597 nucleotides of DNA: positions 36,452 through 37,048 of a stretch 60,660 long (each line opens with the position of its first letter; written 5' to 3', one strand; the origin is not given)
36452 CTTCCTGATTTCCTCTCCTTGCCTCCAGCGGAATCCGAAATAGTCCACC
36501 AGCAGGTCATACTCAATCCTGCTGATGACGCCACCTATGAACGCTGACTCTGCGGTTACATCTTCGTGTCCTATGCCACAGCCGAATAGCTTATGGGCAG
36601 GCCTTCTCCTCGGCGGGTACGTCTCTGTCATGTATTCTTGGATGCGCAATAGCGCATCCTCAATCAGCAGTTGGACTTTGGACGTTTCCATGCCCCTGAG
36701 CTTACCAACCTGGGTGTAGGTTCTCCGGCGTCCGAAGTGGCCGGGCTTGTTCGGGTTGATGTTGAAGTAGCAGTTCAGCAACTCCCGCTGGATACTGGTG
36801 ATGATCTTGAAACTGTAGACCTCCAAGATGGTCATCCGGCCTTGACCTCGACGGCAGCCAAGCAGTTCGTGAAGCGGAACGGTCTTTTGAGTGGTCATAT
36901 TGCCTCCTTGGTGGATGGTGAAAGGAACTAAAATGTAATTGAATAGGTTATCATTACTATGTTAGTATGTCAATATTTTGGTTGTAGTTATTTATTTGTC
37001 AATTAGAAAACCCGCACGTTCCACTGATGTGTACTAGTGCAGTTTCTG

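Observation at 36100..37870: Two GC-rich, self-contained gene cassettes between mltG and rplJ; one is bracketed by a perfect 40-bp direct repeat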

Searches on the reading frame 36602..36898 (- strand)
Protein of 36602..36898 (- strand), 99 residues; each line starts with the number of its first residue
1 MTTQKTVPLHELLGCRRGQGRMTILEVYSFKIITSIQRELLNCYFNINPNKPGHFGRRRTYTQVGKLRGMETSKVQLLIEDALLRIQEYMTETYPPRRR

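Call 80: search_protein_families(library=pfam, proteins=[window:36602-36898:-], max_evalue=10)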
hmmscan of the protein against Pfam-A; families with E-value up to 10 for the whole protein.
seq(99 aa): 1 family
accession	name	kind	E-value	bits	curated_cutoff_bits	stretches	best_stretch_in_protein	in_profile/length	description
PF02701.20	Zn_ribbon_Dof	-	0.15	12.7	26.6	1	43-72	17-49/59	Dof domain, zinc finger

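Call 99: search_solved_structures(query=A9, max_evalue=10, show_alignments=3)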
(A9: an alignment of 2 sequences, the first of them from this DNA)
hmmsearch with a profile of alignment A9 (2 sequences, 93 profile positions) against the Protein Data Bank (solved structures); distinct sequences matched with E-value up to 10: 4.
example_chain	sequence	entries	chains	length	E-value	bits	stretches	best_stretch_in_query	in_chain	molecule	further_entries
1eku_A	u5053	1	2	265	0.045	17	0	24-74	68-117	Interferon gamma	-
1fyh_A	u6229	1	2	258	0.048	17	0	24-73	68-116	Interferon gamma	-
9l0x_G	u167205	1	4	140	0.9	12.9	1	25-71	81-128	Late transcription activator C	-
9vw8_J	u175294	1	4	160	1.2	12.5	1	25-71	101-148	Late transcription activator C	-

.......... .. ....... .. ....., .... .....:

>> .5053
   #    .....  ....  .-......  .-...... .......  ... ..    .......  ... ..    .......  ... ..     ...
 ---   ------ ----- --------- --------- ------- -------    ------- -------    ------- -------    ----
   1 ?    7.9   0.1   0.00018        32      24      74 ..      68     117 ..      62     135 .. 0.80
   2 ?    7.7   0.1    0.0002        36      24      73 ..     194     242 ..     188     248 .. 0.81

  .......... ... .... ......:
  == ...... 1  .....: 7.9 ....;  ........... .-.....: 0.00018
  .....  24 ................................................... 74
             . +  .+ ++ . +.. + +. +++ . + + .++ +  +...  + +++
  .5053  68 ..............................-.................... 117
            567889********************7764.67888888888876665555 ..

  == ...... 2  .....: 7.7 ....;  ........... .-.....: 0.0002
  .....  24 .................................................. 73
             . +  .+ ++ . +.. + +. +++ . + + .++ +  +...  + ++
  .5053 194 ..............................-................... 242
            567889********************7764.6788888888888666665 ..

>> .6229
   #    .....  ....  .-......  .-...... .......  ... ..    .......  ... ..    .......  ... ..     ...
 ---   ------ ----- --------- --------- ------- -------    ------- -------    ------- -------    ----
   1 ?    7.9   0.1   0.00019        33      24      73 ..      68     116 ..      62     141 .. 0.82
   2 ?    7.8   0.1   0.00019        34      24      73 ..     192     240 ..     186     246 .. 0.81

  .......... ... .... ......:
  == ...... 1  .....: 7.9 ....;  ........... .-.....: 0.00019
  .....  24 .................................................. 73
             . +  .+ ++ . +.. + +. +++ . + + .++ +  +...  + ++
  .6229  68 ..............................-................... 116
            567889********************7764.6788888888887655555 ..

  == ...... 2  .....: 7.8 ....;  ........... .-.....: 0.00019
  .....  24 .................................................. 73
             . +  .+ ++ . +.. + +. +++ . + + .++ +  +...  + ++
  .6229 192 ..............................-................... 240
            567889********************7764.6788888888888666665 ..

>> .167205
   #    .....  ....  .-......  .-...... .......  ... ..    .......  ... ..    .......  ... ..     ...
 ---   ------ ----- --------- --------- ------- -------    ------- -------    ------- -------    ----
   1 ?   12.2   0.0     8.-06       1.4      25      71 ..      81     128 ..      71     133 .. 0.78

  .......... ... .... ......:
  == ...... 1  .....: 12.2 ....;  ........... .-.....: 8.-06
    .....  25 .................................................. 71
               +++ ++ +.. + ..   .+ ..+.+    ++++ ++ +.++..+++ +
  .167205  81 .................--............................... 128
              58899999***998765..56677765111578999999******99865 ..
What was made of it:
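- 36311..36898 (-): 195-aa ORF (p195). It is a singleton protein made of two diverged repeat units, each with a weak HTH-like segment. Mu activator C HTH E about 1 (call 99).
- On Mor/C transcription activator (p195): A profile of the two halves against PDB hit Mu late transcription activator C at E 0.9-1.2, over 47 residues (call 99).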
